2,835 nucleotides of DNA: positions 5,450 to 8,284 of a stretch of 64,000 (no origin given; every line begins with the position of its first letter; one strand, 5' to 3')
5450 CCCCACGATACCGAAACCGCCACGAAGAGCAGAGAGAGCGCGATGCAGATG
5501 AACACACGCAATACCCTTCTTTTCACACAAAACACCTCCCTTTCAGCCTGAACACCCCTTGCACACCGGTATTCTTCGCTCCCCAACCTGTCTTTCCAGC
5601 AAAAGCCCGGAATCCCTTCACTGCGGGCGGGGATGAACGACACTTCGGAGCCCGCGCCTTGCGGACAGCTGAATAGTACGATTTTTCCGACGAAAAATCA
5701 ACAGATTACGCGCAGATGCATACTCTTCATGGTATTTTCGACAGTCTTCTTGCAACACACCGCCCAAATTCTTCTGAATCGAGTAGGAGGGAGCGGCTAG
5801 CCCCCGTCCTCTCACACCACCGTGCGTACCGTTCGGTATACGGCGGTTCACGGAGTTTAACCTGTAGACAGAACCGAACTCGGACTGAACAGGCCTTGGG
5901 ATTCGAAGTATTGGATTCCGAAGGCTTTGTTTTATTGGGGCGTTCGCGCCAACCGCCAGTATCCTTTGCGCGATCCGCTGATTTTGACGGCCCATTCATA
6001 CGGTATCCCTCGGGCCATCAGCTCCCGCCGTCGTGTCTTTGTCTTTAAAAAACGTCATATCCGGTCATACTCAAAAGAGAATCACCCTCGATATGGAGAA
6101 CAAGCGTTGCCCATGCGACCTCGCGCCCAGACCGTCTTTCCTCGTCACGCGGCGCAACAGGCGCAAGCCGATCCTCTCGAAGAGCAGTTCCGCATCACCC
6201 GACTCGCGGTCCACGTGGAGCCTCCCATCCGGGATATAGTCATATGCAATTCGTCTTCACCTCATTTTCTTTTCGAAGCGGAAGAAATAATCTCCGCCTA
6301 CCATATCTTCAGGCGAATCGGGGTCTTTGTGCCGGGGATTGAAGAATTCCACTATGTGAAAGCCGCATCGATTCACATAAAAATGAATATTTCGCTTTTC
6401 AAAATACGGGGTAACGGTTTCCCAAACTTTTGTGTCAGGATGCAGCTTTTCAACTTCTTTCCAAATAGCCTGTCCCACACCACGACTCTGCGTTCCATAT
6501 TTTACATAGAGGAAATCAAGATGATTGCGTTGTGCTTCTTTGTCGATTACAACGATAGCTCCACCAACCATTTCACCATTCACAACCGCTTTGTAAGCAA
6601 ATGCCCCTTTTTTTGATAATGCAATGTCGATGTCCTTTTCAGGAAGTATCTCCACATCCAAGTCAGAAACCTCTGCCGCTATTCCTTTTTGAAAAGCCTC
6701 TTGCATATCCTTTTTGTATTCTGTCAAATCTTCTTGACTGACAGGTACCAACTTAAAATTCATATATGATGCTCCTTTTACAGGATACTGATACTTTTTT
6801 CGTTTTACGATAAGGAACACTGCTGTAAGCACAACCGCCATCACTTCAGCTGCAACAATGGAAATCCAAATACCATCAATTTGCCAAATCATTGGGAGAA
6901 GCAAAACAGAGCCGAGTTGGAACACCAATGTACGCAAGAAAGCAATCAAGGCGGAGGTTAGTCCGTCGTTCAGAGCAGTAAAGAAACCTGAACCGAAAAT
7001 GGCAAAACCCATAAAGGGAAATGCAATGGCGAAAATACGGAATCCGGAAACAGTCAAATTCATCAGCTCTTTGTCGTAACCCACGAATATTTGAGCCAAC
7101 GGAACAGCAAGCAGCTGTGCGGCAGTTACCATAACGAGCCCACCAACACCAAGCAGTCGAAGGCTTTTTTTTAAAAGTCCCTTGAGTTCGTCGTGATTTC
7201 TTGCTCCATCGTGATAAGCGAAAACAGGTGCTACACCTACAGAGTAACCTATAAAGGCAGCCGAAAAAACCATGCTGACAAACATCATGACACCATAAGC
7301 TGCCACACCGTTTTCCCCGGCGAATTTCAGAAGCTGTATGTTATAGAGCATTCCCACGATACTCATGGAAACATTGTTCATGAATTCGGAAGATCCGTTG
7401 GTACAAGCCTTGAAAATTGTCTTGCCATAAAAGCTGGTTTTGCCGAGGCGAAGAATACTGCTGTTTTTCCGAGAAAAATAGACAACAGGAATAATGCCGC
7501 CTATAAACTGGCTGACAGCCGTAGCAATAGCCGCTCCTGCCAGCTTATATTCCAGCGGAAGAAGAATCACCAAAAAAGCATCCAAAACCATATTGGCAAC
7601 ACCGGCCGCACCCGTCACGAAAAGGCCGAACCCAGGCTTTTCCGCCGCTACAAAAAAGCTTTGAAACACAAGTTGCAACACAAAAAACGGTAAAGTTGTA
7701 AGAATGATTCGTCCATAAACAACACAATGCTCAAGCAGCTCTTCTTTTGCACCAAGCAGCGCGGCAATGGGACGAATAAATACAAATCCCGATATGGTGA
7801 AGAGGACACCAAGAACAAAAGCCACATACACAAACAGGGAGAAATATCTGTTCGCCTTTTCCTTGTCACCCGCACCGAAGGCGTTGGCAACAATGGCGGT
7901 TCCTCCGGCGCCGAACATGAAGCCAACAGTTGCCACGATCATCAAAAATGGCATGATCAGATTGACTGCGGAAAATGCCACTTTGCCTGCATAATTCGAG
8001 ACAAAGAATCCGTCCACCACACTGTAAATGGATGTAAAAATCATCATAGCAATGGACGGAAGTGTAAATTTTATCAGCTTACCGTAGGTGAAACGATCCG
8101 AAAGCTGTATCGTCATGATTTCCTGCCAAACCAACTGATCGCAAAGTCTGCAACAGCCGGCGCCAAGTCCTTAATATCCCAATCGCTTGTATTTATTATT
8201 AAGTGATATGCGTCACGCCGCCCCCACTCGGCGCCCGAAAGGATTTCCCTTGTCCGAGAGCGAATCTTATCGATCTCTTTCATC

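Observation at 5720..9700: Low-GC cargo island (MATE-GNAT fusion, CMP-kinase-like, MarR) bounded by a diverged partial direct repeat of the tacT-TPR region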

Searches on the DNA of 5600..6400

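Call 29: search_rna_families(source=window, start=5600, end=6400, threshold=evalue, max_evalue=10, show_alignments=2)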
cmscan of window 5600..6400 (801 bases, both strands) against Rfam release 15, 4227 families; matches with E-value up to 10: 4.
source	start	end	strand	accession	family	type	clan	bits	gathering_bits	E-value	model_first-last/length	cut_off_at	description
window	5778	5848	-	RF00029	Intron_gpII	Intron;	-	36.7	40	1.8e-05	1-77/77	no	Group II catalytic intron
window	5980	6025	-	RF00468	HCV_SLVII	Cis-reg;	-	19.6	63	0.12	1-70/70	no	Hepatitis C virus stem-loop VII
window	5639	5815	-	RF02197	TP73-AS1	Gene; lncRNA;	-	14.4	75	2.5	1-161/161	no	TP73 antisense RNA 1 conserved region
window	5914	5963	-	RF01684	mascRNA-menRNA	Gene;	-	14.2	42.5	9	1-56/56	no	MALAT1-associated small cytoplasmic RNA/MEN beta RNA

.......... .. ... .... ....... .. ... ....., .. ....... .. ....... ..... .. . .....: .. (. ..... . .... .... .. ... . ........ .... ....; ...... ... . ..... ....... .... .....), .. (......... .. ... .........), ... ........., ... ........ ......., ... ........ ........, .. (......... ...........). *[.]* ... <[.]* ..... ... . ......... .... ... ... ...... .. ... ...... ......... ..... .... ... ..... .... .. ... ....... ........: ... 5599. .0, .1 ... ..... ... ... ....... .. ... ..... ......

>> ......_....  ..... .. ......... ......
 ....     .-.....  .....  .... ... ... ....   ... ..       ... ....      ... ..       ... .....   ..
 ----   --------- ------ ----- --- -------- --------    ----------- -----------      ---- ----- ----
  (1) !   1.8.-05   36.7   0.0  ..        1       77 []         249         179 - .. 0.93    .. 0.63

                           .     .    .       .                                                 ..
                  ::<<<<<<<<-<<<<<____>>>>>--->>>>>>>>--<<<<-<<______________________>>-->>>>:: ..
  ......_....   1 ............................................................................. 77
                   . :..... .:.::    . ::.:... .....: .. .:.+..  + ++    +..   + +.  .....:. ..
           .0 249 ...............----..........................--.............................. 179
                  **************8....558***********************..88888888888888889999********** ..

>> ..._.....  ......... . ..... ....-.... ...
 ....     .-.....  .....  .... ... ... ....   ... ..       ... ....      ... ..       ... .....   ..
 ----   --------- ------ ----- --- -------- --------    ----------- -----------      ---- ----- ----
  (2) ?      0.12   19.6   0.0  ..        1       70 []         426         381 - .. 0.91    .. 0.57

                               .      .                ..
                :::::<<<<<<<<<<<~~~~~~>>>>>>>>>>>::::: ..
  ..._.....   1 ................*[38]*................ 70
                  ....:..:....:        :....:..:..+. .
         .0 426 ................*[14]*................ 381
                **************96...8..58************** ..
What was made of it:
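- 5778..6045 (-): 5'-truncated group II intron of class-C type, last ~268 nt. Domains V-VI lie at 5848->5778. The IEP (maturase) C-terminal 54 codons lie at 6045->5884, with an in-frame TAA at 5934-5932. Rfam RF00029 covers model positions 1-77 of 77 at 36.7 bits (GA 40), E 1.8e-5 (call 29).
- On Group II intron, class C (fragment): RF00029 covers model positions 1-77 of 77 at 36.7 bits, just under GA 40, E 1.8e-5 (call 29).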

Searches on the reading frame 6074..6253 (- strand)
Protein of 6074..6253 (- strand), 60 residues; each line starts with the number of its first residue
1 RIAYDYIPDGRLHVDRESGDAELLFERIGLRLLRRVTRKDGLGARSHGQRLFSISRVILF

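Call 61: search_protein_families(library=pfam, proteins=[window:6074-6253:-], max_evalue=1)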
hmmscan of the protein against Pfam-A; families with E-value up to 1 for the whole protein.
seq(60 aa): 0 families
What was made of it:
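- On Group II intron, class C (fragment): Pfam itself gives no GIIM hit on the fragment (call 61).
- Tried and rejected: No Pfam hit for its ORF (call 61).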

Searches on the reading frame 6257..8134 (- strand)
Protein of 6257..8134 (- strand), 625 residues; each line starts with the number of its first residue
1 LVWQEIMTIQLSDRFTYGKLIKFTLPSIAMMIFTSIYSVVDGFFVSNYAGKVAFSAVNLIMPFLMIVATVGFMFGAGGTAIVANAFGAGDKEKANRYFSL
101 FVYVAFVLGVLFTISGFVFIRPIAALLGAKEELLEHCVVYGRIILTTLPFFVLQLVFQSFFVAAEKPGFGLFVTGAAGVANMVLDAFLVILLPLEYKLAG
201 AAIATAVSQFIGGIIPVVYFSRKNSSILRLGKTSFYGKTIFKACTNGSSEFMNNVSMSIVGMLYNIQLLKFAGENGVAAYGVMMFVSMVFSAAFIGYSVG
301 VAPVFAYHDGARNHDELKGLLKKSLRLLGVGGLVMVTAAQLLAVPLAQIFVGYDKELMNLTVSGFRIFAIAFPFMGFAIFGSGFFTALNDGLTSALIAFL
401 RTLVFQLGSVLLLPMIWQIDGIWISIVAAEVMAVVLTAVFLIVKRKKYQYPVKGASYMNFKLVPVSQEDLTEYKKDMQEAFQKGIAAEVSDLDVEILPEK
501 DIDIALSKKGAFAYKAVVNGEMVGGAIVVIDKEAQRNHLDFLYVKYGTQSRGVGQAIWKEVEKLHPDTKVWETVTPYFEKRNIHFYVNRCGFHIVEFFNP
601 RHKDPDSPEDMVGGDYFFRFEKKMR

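Call 11: search_protein_families(library=pfam, proteins=[window:6257-8134:-], max_evalue=0.01)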
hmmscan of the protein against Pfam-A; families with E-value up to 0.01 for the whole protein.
window:6257-8134:- (625 aa): 6 families
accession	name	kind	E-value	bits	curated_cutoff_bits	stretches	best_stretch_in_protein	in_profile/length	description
PF01554.23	MatE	-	2e-39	135.3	24.9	2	26-185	1-159/161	MatE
PF00583.31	Acetyltransf_1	-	6.4e-07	30.1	20.7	1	507-592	31-116/116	Acetyltransferase (GNAT) family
PF12568.14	PanZ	-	6.2e-05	22.9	22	1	496-592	21-120/128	Acetyltransferase (GNAT) domain, PanZ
PF13508.13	Acetyltransf_7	-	0.00016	22.4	27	1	516-593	8-83/84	Acetyltransferase (GNAT) domain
PF13673.13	Acetyltransf_10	-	0.00021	21.7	23.6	1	496-564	16-79/128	Acetyltransferase (GNAT) domain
PF04768.19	NAT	-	0.0052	17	27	1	514-589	63-135/168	NAT, N-acetyltransferase, of N-acetylglutamate synthase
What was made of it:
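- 6257..8116 (-): MATE efflux transporter fused to a C-terminal GNAT acetyltransferase (619 aa). Cargo. Pfam MatE 2e-39 and Acetyltransf_1 6e-7 (call 11).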

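Call 23: find_homologous_proteins(query=window:6257-8116:-, max_evalue=1e-20)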
Query window:6257-8116:- (619 aa): 8000 proteins with E <= 1e-20 among 8000 candidates; the best 120 are listed.
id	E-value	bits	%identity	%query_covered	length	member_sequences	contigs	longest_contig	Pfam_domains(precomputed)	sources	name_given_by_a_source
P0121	0.0e+0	1326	98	100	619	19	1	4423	PF01554.24,PF00583.32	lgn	-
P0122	0.0e+0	1200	87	100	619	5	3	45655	PF01554.24,PF00583.32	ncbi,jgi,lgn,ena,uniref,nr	ncbi:MATE family efflux transporter [Desulfobotulus sp.]|jgi:putative MATE family efflux protein|uni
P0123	0.0e+0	1057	76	100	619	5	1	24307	PF01554.24,PF00583.32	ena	-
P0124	0.0e+0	1046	75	100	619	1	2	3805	PF01554.24,PF00583.32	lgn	-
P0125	2.4e-241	821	88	72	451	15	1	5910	PF01554.24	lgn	-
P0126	2.0e-239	815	88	72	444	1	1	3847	PF01554.24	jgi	jgi:putative MATE family efflux protein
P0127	7.1e-239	813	86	72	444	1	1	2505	PF01554.24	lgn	-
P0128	2.0e-236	805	86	72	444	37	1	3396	PF01554.24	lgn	-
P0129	5.5e-235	800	85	72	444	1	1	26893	PF01554.24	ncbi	ncbi:Multidrug export protein MepA [anaerobic digester metagenome]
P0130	3.0e-233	794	85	72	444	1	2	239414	PF01554.24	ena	-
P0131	1.4e-231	789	84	72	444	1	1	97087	PF01554.24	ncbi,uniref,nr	ncbi:MATE family efflux transporter [Fusibacter ferrireducens]|uniref:Multidrug export protein MepA 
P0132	3.3e-231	787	84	72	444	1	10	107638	PF01554.24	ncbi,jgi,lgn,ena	-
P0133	4.7e-230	784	83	72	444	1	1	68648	PF01554.24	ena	-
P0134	6.4e-230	783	83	72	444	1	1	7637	PF01554.24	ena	-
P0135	8.7e-230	783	84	72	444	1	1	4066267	PF01554.24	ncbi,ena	-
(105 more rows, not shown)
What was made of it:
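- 6257..8116 (-): 87% identical to a Desulfobotulus sp. protein (call 23).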

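Call 24: find_encoding_contigs(protein=P0122, flank=8000, max_places=4)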
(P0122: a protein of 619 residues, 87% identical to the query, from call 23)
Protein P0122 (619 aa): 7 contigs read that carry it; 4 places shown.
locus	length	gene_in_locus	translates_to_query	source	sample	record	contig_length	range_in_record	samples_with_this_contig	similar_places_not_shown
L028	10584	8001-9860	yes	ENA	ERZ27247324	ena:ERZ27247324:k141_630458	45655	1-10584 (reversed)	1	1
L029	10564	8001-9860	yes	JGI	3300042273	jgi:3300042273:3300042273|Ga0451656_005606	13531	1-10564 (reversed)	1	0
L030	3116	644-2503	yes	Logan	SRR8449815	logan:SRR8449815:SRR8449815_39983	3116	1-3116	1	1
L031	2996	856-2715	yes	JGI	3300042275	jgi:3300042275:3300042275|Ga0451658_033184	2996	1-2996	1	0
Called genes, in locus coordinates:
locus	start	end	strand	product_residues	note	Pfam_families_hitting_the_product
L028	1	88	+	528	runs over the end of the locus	PF01926:MMR_HSR1, PF04548:AIG1 (faint), PF00350:Dynamin_N (weak)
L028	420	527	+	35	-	-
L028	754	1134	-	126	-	PF13911:AhpC-TSA_2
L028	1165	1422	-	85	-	-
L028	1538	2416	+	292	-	PF04542:Sigma70_r2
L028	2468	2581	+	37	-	-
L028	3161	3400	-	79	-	-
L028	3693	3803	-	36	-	PF02777:Sod_Fe_C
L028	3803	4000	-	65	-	PF02777:Sod_Fe_C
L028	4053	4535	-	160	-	PF04073:tRNA_edit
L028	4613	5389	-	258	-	PF13650:Asp_protease_2 (faint), PF13975:gag-asp_proteas (faint)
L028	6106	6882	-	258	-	-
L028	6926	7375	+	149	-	-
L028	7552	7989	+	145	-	PF12802:MarR_2 (weak)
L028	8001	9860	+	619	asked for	PF01554:MatE, PF00583:Acetyltransf_1 (weak)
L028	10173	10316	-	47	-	-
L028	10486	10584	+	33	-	?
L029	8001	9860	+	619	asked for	PF01554:MatE, PF00583:Acetyltransf_1 (weak)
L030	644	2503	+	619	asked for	PF01554:MatE, PF00583:Acetyltransf_1 (weak)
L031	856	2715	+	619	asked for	PF01554:MatE, PF00583:Acetyltransf_1 (weak)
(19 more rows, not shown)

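Call 25: find_encoding_contigs(protein=P0123, flank=8000, max_places=3)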
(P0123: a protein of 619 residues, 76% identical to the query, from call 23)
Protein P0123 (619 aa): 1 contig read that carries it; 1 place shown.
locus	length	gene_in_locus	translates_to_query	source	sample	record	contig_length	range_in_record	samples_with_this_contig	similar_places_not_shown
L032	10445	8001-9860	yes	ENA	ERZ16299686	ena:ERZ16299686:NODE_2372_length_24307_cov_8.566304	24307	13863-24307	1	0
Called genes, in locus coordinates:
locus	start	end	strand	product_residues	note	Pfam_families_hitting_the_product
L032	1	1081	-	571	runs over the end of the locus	PF00142:Fer4_NifH (weak), PF01656:CbiA, PF02374:ArsA_ATPase, PF13614:AAA_31, PF01656:CbiA (weak), PF02374:ArsA_ATPase, PF10609:ParA (weak), PF02374:ArsA_ATPase, +12 more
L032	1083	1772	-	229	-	PF01022:HTH_5, PF12840:HTH_20, PF06953:ArsD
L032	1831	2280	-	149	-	PF01451:LMWPc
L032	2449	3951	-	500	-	PF05569:Peptidase_M56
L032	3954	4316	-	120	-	PF03965:Penicillinase_R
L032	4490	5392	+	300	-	PF12833:HTH_18, PF00165:HTH_AraC, PF06445:GyrI-like, PF14526:Cass2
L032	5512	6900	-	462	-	PF11193:DUF2812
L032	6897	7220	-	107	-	PF03551:PadR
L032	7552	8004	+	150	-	PF12802:MarR_2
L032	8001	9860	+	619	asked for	PF01554:MatE, PF00583:Acetyltransf_1 (weak)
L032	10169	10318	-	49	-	-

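Call 48: find_encoding_contigs(protein=P0121, flank=10000, max_places=10)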
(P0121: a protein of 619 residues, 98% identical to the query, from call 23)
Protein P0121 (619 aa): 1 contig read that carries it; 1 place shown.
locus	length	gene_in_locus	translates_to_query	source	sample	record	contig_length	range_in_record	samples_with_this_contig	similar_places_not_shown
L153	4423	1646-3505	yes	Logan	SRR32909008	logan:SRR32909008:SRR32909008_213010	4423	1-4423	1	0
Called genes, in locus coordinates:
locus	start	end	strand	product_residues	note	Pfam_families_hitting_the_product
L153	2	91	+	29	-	?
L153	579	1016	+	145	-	PF12802:MarR_2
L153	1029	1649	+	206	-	PF13189:Cytidylate_kin2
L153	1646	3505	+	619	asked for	PF01554:MatE, PF00583:Acetyltransf_1 (weak)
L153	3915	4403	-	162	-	PF00578:AhpC-TSA, PF08534:Redoxin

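Call 60: search_protein_families(library=ncbifam, proteins=[window:6257-8116:-], max_evalue=0.00001)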
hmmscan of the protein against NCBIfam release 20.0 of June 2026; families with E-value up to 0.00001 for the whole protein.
window:6257-8116:- (619 aa): 6 families
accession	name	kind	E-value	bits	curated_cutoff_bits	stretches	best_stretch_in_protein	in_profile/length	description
NF007130.1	PRK09575.1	equivalog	2.9e-50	171.8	445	1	12-437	6-429/435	MATE family efflux transporter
TIGR00797.1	matE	subfamily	7.7e-40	137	147.4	1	20-414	1-391/396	MATE family efflux transporter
NF000217.1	MATE_multi_FepA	equivalog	2.6e-36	125.6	900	1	15-440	18-438/443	multidrug efflux MATE transporter FepA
NF000131.1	MATE_multi_MepA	equivalog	1.4e-21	77.3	850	1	13-437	17-434/451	multidrug efflux MATE transporter MepA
NF041801.1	MATE_SolL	equivalog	3.8e-14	52.4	780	1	13-434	21-445/458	solanimycin export family MATE transporter SolL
NF052396.1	MATE_WgkD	equivalog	4.5e-07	29.2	510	1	15-357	6-344/428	tryglysin-associated MATE efflux transporter WgkD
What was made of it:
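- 6257..8116 (-): NCBIfam MATE models match but below the equivalog cut-offs (call 60).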
